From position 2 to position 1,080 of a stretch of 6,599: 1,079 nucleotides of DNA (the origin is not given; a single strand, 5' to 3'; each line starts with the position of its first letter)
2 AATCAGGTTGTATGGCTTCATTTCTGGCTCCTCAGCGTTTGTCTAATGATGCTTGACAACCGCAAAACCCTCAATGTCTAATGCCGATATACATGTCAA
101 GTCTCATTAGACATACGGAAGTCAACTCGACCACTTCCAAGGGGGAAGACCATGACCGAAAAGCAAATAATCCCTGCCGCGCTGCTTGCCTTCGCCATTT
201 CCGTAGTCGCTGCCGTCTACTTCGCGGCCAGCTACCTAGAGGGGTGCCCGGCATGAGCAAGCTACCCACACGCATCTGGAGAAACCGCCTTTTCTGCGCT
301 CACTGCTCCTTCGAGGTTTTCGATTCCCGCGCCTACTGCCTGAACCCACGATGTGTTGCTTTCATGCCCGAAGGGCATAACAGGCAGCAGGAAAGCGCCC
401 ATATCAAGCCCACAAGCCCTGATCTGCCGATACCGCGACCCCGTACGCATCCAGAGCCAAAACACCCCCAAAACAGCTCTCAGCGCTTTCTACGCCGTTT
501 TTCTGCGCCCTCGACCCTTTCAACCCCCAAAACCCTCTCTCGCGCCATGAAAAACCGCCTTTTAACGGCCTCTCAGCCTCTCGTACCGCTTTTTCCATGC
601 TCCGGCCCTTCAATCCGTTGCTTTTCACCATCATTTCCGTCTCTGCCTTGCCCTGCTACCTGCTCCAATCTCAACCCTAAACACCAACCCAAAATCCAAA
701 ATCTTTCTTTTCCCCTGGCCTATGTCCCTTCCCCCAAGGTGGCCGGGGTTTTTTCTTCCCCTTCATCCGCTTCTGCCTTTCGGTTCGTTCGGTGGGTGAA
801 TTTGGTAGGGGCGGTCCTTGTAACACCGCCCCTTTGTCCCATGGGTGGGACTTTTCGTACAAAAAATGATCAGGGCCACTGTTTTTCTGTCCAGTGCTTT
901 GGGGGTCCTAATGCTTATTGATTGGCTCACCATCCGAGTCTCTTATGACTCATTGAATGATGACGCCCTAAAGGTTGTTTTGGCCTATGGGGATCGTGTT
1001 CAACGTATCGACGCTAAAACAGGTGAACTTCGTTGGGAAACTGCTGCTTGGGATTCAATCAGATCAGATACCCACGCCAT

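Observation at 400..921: A roughly 400-nt C-rich, G-poor tract between the early ORFs and rep: an open frame but an unlikely protein, possibly a rut-like leader or atypical origin region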

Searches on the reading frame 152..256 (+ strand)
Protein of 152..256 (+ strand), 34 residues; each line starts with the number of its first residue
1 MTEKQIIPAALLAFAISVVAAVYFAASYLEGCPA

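Call 7: search_protein_families(library=pfam, proteins=[window:152-256:+], max_evalue=0.1)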
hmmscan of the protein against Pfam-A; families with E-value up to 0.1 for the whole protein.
window:152-256:+ (34 aa): 0 families

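Call 8: search_protein_families(library=phrogs, proteins=[window:152-256:+], max_evalue=0.1)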
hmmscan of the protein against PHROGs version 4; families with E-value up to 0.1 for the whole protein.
window:152-256:+ (34 aa): 0 families

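Call 87: search_protein_families(library=ncbifam, proteins=[window:152-253:+], max_evalue=0.1)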
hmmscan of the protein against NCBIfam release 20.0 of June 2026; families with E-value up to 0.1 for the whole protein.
window:152-253:+ (34 aa): 1 family
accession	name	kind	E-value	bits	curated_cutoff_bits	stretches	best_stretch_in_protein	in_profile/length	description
TIGR04296.1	PEFG-CTERM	domain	0.017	14.8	25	1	9-27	8-26/30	PEFG-CTERM sorting domain-containing protein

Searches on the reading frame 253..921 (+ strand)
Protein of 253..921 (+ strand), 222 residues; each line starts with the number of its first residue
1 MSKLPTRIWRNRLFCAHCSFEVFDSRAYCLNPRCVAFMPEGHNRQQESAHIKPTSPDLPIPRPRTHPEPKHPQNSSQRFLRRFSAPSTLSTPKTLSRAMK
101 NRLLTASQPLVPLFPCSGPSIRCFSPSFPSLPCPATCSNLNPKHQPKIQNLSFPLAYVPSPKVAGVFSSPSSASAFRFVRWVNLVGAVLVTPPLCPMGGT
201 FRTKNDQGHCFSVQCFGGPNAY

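Call 7: search_protein_families(library=pfam, proteins=[window:253-921:+], max_evalue=0.1)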
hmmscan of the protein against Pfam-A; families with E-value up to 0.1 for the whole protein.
window:253-921:+ (222 aa): 0 families

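Call 8: search_protein_families(library=phrogs, proteins=[window:253-921:+], max_evalue=0.1)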
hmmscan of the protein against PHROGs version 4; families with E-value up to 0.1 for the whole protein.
window:253-921:+ (222 aa): 0 families

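Call 16: find_homologous_proteins(query=window:253-918:+, max_evalue=0.001)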
Query window:253-918:+ (222 aa): 24 proteins with E <= 0.001 among 156 candidates.
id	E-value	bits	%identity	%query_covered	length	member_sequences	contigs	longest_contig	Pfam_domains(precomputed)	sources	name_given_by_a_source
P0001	3.6e-148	510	100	100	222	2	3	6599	-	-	-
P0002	8.4e-118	410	98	84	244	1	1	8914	-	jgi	-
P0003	2.3e-95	337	86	83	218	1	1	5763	-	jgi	jgi:hypothetical protein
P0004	1.5e-81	292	76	85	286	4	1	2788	-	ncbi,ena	-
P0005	2.3e-66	242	59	100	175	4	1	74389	-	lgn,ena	-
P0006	4.8e-43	166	55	77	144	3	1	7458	-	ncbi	ncbi:hypothetical protein, partial [Thalassospira tepidiphila]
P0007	9.3e-43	165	51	94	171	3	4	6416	-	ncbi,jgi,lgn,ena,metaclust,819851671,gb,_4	metaclust:\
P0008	2.3e-42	163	53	83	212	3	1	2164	-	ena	-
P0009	3.5e-42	163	51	73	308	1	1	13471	-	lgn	-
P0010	2.7e-37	147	52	84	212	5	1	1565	-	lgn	-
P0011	1.4e-32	131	45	89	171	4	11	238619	-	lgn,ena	-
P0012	6.8e-32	129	48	85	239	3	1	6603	-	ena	-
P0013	2.1e-31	128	48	85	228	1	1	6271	-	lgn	-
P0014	4.0e-26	110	43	76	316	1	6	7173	-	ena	-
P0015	4.1e-26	110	43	80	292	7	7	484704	-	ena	-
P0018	1.9e-16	79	43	74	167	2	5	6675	-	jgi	jgi:hypothetical protein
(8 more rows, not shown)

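Call 19: find_encoding_contigs(protein=P0003, flank=3000, max_places=3)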
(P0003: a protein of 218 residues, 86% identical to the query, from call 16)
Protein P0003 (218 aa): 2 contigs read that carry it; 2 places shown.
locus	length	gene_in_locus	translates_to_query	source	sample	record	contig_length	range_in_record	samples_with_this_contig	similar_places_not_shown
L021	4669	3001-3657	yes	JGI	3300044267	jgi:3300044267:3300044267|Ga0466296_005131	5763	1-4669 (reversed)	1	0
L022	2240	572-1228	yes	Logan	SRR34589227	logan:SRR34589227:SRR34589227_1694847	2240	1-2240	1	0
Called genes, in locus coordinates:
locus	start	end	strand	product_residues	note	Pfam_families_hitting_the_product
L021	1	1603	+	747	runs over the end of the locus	PF13360:PQQ_2 (faint), PF13570:Beta-prop_ACSF4 (weak)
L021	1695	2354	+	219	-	PF00440:TetR_N (weak)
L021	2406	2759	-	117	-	-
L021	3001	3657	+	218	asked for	-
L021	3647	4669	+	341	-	PF05144:Phage_CRI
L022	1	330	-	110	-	?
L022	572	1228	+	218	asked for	-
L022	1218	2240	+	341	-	PF05144:Phage_CRI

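Call 20: find_encoding_contigs(protein=P0004, flank=3000, max_places=3)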
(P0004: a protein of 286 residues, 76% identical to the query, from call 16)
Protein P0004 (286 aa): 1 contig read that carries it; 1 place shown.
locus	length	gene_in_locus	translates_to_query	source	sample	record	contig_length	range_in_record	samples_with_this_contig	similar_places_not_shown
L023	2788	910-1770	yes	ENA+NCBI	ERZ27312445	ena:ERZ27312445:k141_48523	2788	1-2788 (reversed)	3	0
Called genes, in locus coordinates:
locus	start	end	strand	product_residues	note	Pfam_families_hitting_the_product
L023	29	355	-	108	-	PF12375:DUF3653 (weak)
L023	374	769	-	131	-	-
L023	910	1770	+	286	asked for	-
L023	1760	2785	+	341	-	PF05144:Phage_CRI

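Call 21: find_encoding_contigs(protein=P0002, flank=3000, max_places=3)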
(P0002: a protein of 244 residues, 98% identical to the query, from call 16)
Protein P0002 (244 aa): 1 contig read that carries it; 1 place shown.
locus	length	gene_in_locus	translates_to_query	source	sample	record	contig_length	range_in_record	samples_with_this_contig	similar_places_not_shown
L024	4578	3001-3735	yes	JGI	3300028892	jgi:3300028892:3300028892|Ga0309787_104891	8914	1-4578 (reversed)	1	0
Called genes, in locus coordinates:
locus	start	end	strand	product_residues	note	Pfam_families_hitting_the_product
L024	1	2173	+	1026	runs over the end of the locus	PF00873:ACR_tran, PF02355:SecD_SecF_C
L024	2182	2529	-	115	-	PF28289:BV97_02767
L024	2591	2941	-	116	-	PF01381:HTH_3 (weak)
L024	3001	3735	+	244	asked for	-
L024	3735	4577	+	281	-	?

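Call 39: find_encoding_contigs(protein=P0015, flank=2500, max_places=2)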
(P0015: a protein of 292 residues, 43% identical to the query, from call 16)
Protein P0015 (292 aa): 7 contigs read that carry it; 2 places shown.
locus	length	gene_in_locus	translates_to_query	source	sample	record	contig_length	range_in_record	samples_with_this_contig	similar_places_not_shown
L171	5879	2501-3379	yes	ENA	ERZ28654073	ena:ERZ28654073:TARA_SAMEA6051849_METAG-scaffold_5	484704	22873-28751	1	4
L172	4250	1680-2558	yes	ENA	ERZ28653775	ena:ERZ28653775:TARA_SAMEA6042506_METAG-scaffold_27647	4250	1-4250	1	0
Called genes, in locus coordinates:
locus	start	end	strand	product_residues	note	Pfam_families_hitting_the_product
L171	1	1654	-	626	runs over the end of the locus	-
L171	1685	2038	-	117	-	PF01381:HTH_3 (weak)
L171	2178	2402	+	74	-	-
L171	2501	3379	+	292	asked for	-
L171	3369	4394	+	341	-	PF05144:Phage_CRI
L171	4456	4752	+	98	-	PF02303:Phage_DNA_bind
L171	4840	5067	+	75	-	-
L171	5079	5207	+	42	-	-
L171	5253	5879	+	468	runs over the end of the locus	-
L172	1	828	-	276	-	?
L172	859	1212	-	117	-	PF01381:HTH_3 (weak)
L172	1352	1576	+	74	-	-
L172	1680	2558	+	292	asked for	-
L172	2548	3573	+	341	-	PF05144:Phage_CRI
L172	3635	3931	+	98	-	PF02303:Phage_DNA_bind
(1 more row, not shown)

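Call 40: find_encoding_contigs(protein=P0009, flank=2500, max_places=2)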
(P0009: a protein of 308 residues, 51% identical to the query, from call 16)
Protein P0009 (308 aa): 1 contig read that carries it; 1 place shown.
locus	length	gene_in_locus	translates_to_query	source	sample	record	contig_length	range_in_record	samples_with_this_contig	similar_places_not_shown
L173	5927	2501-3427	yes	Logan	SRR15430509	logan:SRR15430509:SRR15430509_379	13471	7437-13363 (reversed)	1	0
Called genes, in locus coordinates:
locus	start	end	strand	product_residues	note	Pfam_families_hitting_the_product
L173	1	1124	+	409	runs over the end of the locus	?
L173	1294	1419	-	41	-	PF00376:MerR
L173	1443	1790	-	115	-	PF28289:BV97_02767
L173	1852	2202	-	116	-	-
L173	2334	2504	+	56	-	-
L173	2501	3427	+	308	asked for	-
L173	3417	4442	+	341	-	PF05144:Phage_CRI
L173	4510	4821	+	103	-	PF02303:Phage_DNA_bind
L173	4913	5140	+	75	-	-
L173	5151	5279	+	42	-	-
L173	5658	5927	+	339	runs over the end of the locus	-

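Call 41: find_encoding_contigs(protein=P0013, flank=2500, max_places=2)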
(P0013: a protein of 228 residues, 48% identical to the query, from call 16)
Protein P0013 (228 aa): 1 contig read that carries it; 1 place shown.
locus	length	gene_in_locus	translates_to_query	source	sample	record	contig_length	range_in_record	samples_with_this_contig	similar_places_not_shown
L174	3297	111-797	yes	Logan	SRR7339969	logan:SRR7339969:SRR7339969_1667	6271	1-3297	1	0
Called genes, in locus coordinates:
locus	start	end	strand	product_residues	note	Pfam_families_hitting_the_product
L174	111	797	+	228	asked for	-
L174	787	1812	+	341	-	PF05144:Phage_CRI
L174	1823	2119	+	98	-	-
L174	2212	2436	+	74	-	-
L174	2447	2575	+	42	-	-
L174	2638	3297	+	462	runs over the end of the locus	-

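Call 42: find_encoding_contigs(protein=P0005, flank=2500, max_places=2)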
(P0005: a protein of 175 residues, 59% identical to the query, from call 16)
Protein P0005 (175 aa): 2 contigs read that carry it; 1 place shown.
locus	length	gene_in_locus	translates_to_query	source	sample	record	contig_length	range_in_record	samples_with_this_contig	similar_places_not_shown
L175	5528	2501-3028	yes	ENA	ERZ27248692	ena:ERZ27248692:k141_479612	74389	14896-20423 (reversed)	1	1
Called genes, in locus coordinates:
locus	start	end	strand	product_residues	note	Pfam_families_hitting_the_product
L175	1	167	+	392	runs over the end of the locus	PF05762:VWA_CoxE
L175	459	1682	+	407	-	-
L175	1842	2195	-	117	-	PF01381:HTH_3 (weak)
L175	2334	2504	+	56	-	-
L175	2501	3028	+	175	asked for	-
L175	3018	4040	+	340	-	PF05144:Phage_CRI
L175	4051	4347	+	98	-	PF02303:Phage_DNA_bind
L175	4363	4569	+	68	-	-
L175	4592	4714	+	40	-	-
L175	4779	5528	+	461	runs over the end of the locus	-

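Call 55: predict_structure(alignment_id=A2)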
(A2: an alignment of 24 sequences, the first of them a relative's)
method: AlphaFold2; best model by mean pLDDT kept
length: 222 residues; sequences in the alignment: 24
mean_pLDDT: 48.8   pTM: 0.12
mean pLDDT of the five models: 48.8, 42.4, 41.3, 39.2, 37.8
residues with pLDDT >= 90: 0; 70-90: 13; 50-70: 59; < 50: 150
segments of 3 or more residues with pLDDT < 50: 1-16, 21-26, 32-37, 90-96, 99-149, 162-189, 198-222
pLDDT, mean of each block of 10 residues (from residue 1): 44 47 48 49 52 65 76 64 54 47 45 39 39 42 47 53 45 41 45 47 44 42 38
secondary structure, 60 per line:
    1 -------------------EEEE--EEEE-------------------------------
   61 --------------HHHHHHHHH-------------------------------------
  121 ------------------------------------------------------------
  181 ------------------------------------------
elements in order: E20-23 E26-29 H75-83
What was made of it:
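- AlphaFold2 gives a mean pLDDT of 48.8 and one helix (call 55).
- Tried and rejected: Not run, because the model confidence was too low (call 55).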

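Call 62: find_encoding_contigs(protein=P0014, flank=1500, max_places=1)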
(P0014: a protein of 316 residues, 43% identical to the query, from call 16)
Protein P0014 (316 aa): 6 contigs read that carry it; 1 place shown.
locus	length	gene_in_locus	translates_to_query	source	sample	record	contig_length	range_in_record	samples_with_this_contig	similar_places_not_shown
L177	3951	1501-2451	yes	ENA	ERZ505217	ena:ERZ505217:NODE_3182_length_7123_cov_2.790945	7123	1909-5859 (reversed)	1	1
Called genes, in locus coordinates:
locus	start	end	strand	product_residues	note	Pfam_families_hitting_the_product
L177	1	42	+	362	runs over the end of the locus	PF05707:Zot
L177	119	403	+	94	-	-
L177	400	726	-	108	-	PF12375:DUF3653 (weak)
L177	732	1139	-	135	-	-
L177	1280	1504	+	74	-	-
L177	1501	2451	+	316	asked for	-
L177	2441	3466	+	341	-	PF05144:Phage_CRI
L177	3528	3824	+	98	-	PF02303:Phage_DNA_bind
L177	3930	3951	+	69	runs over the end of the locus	-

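Call 63: find_encoding_contigs(protein=P0012, flank=1500, max_places=1)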
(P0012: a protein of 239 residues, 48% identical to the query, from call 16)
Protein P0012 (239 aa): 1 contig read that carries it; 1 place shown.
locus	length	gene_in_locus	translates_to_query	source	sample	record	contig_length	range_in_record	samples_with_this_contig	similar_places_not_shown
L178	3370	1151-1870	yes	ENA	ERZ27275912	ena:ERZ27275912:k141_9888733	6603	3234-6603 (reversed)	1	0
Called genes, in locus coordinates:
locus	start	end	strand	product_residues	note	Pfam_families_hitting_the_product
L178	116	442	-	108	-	PF12375:DUF3653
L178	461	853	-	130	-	PF01381:HTH_3 (weak)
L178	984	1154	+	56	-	-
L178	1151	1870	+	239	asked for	-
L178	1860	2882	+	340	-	PF05144:Phage_CRI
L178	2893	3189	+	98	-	PF02303:Phage_DNA_bind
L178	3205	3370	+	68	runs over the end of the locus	-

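Call 64: find_encoding_contigs(protein=P0011, flank=1500, max_places=1)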
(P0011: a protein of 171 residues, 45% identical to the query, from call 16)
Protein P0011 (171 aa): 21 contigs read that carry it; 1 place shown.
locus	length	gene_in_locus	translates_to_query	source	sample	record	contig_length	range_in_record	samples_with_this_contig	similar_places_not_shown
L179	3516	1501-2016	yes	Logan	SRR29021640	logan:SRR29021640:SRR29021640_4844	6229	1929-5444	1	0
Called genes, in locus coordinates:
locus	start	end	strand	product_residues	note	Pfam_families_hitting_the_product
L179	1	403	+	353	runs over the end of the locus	PF05707:Zot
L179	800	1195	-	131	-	-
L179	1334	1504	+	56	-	-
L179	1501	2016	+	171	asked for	-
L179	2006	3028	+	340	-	PF05144:Phage_CRI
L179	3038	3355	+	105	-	-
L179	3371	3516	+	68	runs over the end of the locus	-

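Call 69: search_protein_families(library=pfam, alignment_id=A2, max_evalue=0.01)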
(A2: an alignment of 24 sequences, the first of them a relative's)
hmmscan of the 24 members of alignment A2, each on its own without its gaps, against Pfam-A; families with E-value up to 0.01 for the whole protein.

A. member 1, P0001 (222 aa): 0 families

B. families by the number of members that match (of 24 scanned): 2 families
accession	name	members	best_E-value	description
PF18912.6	DZR_2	2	0.007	Double zinc ribbon domain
PF24435.1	RRM_NFXL1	1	0.0086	NFXL1 RRM-like domain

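Call 76: search_protein_representatives(alignment_id=A2)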
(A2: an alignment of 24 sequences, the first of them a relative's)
Query: 24 sequences, 233 profile positions. Proteins with E-value up to 0.001 (for the whole library): 28; up to 1e-10: 18; up to 1e-30: 9. The best 28 are listed.
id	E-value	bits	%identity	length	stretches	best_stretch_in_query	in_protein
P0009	3.6e-99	348.0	-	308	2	92-228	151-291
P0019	1.9e-97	342.4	-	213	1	53-233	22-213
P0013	2.3e-95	335.5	-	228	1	1-233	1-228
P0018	3.3e-92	325.2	-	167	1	67-233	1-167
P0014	3.2e-84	299.0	-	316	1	6-233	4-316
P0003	1.3e-80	287.3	-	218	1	67-233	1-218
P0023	2.4e-74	266.7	-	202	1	86-233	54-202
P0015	4.5e-73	262.6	-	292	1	57-233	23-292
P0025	1.5e-39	152.9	-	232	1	15-227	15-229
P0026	3.1e-26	109.3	-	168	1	72-191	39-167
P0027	7.1e-20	88.5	-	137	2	67-129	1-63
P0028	8.5e-17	78.4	-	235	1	12-164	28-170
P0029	1.8e-13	67.5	-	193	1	71-172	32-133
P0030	5.1e-13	66.0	-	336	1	84-172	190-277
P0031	7.3e-13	65.5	-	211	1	79-164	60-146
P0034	8.3e-11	58.8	-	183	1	100-172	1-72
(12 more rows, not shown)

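Call 78: find_encoding_contigs(protein=P0028, flank=3000, max_places=1)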
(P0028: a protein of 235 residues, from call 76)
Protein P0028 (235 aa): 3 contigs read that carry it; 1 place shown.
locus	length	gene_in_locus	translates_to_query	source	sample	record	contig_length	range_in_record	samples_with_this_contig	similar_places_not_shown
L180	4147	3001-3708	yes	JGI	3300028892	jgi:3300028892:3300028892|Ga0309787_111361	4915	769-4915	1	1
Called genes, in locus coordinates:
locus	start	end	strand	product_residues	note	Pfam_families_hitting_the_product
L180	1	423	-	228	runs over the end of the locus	-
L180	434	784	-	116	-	PF14213:DUF4325 (weak)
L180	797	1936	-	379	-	-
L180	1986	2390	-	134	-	-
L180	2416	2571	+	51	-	-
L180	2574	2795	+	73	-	-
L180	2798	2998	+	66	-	-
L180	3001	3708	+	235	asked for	-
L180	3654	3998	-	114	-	-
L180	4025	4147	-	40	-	?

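Call 79: find_encoding_contigs(protein=P0034, flank=3000, max_places=1)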
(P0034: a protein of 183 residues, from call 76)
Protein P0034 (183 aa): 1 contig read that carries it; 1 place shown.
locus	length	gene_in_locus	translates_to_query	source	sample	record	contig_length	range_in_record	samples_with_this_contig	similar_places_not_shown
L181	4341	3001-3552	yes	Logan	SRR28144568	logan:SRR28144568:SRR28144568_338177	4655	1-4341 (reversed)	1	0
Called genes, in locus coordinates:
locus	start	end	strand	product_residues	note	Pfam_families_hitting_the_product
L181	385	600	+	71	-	-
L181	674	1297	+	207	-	-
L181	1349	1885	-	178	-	-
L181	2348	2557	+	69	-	-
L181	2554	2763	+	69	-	-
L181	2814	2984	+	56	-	-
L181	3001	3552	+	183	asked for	-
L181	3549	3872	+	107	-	-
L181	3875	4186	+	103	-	-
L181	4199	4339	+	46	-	?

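Call 82: search_protein_families(library=phrogs, proteins=[L181:3549-3872:+, L181:3875-4186:+, L181:674-1297:+, L181:1349-1885:-, L181:2348-2557:+, L181:2554-2763:+, L180:797-1936:-, L180:1986-2390:-, L180:434-784:-, L180:3654-3998:-], max_evalue=0.01)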
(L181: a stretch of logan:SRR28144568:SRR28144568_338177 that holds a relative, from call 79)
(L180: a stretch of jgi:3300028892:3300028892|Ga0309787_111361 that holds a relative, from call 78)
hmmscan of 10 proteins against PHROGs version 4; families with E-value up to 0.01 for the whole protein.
L181:3549-3872:+ (107 aa): 0 families

L181:3875-4186:+ (103 aa): 0 families

L181:674-1297:+ (207 aa): 0 families

L181:1349-1885:- (178 aa): 0 families

L181:2348-2557:+ (69 aa): 3 families
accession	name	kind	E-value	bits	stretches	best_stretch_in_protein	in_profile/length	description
phrog_1864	-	unknown function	9.4e-19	68.1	1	13-66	12-68/73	-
phrog_2951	-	unknown function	6e-08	33.6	1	29-67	37-78/90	-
phrog_575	-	integration and excision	0.0018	19.3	1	16-63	11-62/71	Cox-like excisionase and repressor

L181:2554-2763:+ (69 aa): 0 families

L180:797-1936:- (379 aa): 1 family
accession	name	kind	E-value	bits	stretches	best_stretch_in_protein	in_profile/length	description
phrog_3364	-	unknown function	1.4e-45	156.9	1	64-375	4-288/304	-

L180:1986-2390:- (134 aa): 2 families
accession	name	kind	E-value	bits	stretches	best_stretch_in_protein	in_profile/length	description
phrog_147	-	transcription regulation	1.7e-12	48.6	1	41-130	2-91/100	transcriptional regulator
phrog_37130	-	unknown function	5.8e-05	23.6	1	84-131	1-46/49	-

L180:434-784:- (116 aa): 1 family
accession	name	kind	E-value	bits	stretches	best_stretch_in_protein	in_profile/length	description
phrog_5816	-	unknown function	9.8e-08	32.2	1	3-107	341-437/441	-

L180:3654-3998:- (114 aa): 0 families

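Call 86: search_solved_structures(query=A2, max_evalue=1)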
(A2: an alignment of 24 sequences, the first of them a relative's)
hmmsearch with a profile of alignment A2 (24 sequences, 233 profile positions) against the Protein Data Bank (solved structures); distinct sequences matched with E-value up to 1: 6.
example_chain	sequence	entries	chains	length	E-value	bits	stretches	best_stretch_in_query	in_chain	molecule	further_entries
6wqn_N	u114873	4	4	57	0.38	14.1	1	57-95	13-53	50S ribosomal protein L32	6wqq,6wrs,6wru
5ngm_AZ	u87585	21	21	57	0.41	13.9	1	57-95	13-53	50S ribosomal protein L32 | Large ribosomal subunit protein bL32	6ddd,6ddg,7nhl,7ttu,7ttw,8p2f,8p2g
7p48_Z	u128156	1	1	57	0.49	13.7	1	57-93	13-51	50S ribosomal protein L32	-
5t7v_LE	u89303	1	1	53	0.6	13.4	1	57-91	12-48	50S ribosomal protein L32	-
5mrc_W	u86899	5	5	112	0.77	13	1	58-110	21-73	bL32m | Large ribosomal subunit protein bL32m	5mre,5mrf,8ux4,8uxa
8fmw_N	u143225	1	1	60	0.86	12.9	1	51-93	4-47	30S ribosomal protein S14 type Z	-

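Call 87: search_protein_families(library=ncbifam, proteins=[window:253-918:+, P0025, P0028, P0034, P0018], max_evalue=0.1)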
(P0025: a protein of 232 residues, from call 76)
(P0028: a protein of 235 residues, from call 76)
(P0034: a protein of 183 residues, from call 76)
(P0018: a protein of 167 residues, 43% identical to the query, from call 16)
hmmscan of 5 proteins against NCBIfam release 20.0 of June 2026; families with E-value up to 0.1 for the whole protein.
window:253-918:+ (222 aa): 0 families

P0025 (232 aa): 0 families

P0028 (235 aa): 0 families

P0034 (183 aa): 0 families

P0018 (167 aa): 0 families
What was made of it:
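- Nothing matches the product (calls 7, 8, 69, 86, 87).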

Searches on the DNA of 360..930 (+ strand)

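Call 47: search_dna_similar(query=window:560-720:+, collection=plasmids, mode=distant, max_evalue=0.01)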
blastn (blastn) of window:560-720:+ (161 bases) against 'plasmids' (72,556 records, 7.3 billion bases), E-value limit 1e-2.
No match.

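Call 48: search_dna_similar(query=window:360-930:+, collection=phages, mode=distant, max_evalue=0.01)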
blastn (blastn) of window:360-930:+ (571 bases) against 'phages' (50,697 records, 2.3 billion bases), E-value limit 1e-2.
No match.
